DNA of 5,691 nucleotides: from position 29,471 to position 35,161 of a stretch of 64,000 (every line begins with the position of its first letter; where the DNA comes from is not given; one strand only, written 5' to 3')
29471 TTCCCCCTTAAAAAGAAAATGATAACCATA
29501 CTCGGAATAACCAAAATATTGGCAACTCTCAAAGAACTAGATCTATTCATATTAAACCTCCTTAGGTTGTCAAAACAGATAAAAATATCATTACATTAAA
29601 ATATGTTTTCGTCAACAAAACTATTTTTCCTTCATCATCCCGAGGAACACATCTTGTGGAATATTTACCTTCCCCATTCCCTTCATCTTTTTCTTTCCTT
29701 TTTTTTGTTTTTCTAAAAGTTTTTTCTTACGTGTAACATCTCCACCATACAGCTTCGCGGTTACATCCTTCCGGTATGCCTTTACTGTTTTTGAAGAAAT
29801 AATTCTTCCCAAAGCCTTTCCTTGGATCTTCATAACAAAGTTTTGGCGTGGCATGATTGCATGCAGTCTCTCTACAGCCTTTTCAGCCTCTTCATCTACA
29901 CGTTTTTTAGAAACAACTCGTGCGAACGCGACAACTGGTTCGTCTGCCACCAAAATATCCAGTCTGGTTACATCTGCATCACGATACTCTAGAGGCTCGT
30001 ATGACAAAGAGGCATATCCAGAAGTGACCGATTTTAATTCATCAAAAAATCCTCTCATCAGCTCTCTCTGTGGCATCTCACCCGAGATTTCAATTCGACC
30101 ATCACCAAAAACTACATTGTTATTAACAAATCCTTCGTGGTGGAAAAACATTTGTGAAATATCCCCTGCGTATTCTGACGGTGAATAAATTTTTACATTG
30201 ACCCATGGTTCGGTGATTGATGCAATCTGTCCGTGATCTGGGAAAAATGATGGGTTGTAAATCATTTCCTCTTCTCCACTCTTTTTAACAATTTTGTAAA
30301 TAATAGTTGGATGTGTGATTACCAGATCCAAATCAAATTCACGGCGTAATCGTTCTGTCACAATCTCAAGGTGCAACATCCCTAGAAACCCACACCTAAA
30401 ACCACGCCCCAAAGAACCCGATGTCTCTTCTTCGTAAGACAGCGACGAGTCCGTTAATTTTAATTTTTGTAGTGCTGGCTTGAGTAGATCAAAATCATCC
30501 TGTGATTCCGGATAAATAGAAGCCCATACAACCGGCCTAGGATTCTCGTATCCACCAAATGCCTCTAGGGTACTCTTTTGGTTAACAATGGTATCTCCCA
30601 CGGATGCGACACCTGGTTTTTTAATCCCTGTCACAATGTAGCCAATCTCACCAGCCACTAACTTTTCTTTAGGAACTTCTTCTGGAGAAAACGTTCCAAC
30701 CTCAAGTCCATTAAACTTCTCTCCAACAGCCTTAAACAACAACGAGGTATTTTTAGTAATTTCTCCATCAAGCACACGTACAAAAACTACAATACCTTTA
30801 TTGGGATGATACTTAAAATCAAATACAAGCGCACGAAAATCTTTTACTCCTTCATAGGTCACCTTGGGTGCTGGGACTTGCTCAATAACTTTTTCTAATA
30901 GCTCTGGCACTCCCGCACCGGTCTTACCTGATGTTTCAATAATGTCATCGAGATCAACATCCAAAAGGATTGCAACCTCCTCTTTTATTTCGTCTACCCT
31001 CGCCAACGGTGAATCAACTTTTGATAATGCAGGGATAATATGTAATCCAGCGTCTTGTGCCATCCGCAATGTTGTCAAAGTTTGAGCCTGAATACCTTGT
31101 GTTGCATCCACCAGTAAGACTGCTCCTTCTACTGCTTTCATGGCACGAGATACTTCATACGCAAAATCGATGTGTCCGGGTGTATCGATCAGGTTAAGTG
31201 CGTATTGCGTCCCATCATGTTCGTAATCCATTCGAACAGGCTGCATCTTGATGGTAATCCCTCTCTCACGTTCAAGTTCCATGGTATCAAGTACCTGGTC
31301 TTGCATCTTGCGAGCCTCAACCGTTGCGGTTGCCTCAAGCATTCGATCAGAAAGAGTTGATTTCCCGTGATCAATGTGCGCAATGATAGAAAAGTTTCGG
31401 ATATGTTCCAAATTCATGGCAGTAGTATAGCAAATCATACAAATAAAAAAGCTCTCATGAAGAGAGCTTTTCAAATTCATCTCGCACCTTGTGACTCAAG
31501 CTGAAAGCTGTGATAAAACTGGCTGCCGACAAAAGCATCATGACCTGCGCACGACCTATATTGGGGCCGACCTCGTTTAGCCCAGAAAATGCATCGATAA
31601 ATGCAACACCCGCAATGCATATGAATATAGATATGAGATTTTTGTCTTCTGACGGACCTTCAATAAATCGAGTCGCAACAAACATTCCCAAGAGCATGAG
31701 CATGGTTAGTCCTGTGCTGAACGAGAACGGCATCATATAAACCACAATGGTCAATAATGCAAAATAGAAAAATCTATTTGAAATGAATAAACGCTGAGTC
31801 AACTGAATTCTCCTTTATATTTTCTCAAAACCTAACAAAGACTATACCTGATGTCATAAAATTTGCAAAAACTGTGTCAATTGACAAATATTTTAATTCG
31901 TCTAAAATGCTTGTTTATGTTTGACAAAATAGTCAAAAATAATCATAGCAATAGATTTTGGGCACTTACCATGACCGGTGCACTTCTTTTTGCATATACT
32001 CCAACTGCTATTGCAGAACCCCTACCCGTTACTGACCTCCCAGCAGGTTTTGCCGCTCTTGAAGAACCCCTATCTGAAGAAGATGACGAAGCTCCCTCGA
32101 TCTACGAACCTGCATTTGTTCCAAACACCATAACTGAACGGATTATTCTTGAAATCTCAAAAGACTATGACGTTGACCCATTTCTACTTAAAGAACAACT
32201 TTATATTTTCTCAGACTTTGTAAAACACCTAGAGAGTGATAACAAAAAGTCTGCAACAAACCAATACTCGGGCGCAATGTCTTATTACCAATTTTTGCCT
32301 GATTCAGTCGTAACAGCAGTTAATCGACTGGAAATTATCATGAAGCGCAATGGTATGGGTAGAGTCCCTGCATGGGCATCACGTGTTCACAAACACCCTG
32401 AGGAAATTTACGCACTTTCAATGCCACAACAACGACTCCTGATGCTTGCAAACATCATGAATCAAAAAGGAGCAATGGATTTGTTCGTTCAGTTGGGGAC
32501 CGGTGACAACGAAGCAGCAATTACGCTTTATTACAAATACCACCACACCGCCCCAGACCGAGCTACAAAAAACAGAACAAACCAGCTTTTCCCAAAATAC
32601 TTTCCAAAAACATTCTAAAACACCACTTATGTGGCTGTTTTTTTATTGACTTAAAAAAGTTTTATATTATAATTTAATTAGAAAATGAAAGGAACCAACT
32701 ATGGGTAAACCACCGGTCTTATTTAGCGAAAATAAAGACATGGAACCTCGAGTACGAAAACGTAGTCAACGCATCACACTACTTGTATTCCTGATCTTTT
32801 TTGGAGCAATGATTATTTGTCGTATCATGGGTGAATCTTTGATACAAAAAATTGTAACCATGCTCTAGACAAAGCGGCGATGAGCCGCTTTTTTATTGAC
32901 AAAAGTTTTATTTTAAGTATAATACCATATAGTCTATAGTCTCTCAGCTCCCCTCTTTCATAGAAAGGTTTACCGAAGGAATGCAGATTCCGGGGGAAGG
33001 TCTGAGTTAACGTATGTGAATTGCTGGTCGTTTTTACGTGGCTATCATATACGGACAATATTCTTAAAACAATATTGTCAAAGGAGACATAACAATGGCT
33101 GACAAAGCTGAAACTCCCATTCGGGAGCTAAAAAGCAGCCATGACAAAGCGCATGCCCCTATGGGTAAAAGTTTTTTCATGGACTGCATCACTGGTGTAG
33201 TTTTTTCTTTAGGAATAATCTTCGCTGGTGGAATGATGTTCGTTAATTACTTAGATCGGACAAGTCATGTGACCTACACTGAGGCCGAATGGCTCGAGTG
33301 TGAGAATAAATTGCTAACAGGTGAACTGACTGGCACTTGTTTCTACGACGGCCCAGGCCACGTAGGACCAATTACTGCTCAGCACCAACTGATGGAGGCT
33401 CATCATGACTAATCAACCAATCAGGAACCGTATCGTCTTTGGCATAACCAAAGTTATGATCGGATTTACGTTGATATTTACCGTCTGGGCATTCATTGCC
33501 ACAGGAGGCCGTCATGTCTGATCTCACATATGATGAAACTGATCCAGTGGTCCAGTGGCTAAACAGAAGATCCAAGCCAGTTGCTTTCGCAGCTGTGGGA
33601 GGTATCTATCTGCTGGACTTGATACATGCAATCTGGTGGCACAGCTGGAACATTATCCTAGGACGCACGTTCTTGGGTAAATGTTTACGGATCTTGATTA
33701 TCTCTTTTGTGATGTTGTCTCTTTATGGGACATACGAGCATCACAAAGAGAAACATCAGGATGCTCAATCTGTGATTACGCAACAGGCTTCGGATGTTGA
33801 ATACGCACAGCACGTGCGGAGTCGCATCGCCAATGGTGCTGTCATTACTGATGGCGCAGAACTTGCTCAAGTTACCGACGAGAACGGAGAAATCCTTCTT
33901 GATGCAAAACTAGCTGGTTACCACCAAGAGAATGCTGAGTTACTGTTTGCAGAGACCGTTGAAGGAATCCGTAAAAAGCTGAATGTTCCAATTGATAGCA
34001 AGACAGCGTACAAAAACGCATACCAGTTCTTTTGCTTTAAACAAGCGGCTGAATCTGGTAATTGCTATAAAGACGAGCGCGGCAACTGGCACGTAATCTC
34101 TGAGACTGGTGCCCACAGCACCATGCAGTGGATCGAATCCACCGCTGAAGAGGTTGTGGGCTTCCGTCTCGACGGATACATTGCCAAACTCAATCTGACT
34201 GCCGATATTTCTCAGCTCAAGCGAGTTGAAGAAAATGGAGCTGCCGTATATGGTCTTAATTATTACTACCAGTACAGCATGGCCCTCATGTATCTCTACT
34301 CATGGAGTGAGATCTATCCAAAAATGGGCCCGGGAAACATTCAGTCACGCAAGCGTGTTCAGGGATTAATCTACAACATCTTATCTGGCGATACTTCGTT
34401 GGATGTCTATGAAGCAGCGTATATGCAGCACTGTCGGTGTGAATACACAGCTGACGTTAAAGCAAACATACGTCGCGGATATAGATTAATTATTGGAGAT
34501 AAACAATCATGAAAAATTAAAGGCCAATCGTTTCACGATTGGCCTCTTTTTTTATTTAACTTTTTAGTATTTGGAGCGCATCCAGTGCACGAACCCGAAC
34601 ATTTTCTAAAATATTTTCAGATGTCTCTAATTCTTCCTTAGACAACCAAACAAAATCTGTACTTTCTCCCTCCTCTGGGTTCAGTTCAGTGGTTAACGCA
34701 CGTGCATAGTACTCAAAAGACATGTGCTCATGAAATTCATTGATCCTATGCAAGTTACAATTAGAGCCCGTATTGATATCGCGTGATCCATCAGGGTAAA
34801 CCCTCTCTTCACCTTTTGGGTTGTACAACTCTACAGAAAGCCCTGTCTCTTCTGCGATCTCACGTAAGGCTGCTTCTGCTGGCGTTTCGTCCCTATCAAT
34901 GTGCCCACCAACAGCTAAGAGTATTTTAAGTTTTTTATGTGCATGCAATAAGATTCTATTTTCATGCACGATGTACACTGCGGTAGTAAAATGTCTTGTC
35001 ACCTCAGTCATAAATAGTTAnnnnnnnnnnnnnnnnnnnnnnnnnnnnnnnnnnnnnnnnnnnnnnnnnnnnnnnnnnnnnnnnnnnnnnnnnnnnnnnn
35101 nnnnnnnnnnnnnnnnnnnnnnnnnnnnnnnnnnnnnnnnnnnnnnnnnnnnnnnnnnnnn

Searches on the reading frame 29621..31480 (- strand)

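Call 8: search_protein_families(library=pfam, proteins=[window:29621-31480:-], max_evalue=0.001)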
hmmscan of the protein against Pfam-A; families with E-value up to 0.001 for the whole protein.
window:29621-31480:- (619 aa): 6 families
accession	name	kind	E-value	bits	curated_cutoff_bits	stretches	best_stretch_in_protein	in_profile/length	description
PF00009.33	GTP_EFTU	-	4.7e-52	176.8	26.5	1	26-203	2-187/188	Elongation factor Tu GTP binding domain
PF06421.17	LepA_C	-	8.4e-35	119.6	29.7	1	512-617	2-107/107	GTP-binding protein LepA C-terminus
PF00679.30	EFG_C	-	1.1e-16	61.1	27.9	1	422-505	2-84/89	Elongation factor G C-terminus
PF14492.12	EFG_III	-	5.6e-09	36.4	27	1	314-388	2-73/75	Elongation Factor G, domain III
PF03144.31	GTP_EFTU_D2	-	1e-06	29.5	30.3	1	229-298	1-72/73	Elongation factor Tu domain 2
PF01926.29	MMR_HSR1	-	0.0002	21.9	21.9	1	38-146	10-105/113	50S ribosome-binding GTPase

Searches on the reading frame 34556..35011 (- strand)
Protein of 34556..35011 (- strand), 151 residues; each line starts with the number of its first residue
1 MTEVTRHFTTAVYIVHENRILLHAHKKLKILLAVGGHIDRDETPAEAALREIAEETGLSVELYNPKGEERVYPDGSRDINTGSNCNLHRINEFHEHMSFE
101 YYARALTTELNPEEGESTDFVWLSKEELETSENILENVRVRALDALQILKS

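Call 71: search_protein_families(library=pfam, proteins=[window:34556-35011:-], max_evalue=0.001)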
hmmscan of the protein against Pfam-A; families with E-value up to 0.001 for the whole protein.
window:34556-35011:- (151 aa): 1 family
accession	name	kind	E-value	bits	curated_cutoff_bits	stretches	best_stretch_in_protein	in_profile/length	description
PF00293.34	NUDIX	-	2.4e-14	53.9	21.1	1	7-130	3-119/134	NUDIX domain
